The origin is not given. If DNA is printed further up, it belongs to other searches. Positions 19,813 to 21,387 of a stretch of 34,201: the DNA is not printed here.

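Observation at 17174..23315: Self-contained sulfate -> sulfite -> cysteate -> acyl-cysteate operon: candidate sulfonolipid (capnine-type) pathway in a non-Bacteroidota genome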

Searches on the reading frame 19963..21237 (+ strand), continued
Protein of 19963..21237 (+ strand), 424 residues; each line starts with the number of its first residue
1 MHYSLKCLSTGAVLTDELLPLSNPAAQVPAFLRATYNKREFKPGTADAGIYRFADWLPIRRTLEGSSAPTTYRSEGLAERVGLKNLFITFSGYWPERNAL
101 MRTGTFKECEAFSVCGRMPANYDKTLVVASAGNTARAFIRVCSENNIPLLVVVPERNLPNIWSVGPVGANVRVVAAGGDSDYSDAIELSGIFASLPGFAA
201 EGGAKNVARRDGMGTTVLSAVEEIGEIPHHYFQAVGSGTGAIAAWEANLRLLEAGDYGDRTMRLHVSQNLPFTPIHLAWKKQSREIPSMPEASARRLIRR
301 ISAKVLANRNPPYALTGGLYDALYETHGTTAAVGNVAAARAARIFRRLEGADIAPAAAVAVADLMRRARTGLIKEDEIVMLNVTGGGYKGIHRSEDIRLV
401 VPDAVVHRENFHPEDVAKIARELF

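Call 78: search_protein_families(library=ncbifam, proteins=[L035:4835-5710:-, L047:6359-7165:+, L047:12796-14076:+], max_evalue=1e-10)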
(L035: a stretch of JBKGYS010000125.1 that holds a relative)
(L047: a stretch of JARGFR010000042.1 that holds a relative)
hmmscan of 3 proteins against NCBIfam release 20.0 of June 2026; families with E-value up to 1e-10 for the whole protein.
L035:4835-5710:- (291 aa): 196 families (the best 25 are shown)
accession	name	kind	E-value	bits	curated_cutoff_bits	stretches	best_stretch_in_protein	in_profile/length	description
NF004825.0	PRK06181.1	equivalog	6.5e-72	242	215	1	29-287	3-261/268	SDR family oxidoreductase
NF005495.0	PRK07109.1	subfamily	2.4e-49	168.4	264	1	29-281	5-255/334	SDR family oxidoreductase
NF005372.1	PRK06914.1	subfamily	7.5e-43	146.8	320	1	32-237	2-208/279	SDR family oxidoreductase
NF009466.0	PRK12826.1-2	subfamily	7.8e-43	146.7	222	1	32-225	3-198/248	3-oxoacyl-ACP reductase FabG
NF004823.0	PRK06179.1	subfamily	1.5e-40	139.3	310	1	31-224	4-189/271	oxidoreductase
NF005806.0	PRK07666.1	equivalog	1.7e-40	138.8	286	1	31-222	6-197/239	3-ketoacyl-ACP reductase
NF005437.0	PRK07024.1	equivalog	3.9e-40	137.9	266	1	33-219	5-191/259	SDR family oxidoreductase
NF004824.0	PRK06180.1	subfamily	1.2e-39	136.1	298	1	32-219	4-188/279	oxidoreductase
NF005881.0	PRK07832.1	equivalog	3e-39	134.9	296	1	28-287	5-271/287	SDR family oxidoreductase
NF004526.0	PRK05872.1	subfamily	9e-38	130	276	1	29-271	7-250/297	short-chain dehydrogenase/reductase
NF005672.0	PRK07454.1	equivalog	1.1e-36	126.3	234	1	32-218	6-192/241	SDR family oxidoreductase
NF006114.0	PRK08263.1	subfamily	1.5e-36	126.1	290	1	32-219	3-187/280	short chain dehydrogenase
NF004514.1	PRK05855.1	equivalog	1.8e-36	125.9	455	1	29-286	310-575/578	SDR family oxidoreductase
NF006565.0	PRK09072.1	equivalog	1.2e-35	123.4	238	1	28-280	1-244/265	SDR family oxidoreductase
TIGR01963.1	PHB_DH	subfamily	1.3e-35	122.9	307.05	1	33-221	2-190/255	3-hydroxybutyrate dehydrogenase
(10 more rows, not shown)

L047:6359-7165:+ (268 aa): 171 families (the best 25 are shown)
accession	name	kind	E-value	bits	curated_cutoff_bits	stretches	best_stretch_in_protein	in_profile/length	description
NF004825.0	PRK06181.1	equivalog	6.7e-53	179.7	215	1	5-264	3-261/268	SDR family oxidoreductase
NF005437.0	PRK07024.1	equivalog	2.2e-35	122.3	266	1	9-196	5-191/259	SDR family oxidoreductase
NF005372.1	PRK06914.1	subfamily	5e-35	121.1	320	1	12-201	6-195/279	SDR family oxidoreductase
NF009466.0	PRK12826.1-2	subfamily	1.4e-34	119.7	222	1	9-210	4-206/248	3-oxoacyl-ACP reductase FabG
NF005495.0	PRK07109.1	subfamily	4.5e-34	118.2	264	1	3-262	3-259/334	SDR family oxidoreductase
NF005881.0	PRK07832.1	equivalog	1.6e-33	116.1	296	1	3-195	4-197/287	SDR family oxidoreductase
TIGR01963.1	PHB_DH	subfamily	1.7e-32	112.7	307.05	1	9-199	2-191/255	3-hydroxybutyrate dehydrogenase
NF005878.0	PRK07825.1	subfamily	1.9e-32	112.7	287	1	5-197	6-193/278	short chain dehydrogenase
NF004824.0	PRK06180.1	subfamily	3.3e-32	111.8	298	1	10-201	6-193/279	oxidoreductase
NF004823.0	PRK06179.1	subfamily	5.4e-32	111.3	310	1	9-203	6-191/271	oxidoreductase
NF005806.0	PRK07666.1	equivalog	1.3e-31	109.8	286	1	4-199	3-197/239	3-ketoacyl-ACP reductase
NF004791.0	PRK06138.1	equivalog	1.3e-31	109.8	312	1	5-199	2-194/252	SDR family oxidoreductase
NF006114.0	PRK08263.1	subfamily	1.6e-30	106.3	290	1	11-201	5-192/280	short chain dehydrogenase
NF005539.0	PRK07201.1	equivalog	3.4e-30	105.4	549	1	5-195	367-558/657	SDR family oxidoreductase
NF005672.0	PRK07454.1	equivalog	4.9e-30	104.5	234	1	8-195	6-192/241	SDR family oxidoreductase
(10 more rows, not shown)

L047:12796-14076:+ (426 aa): 0 families
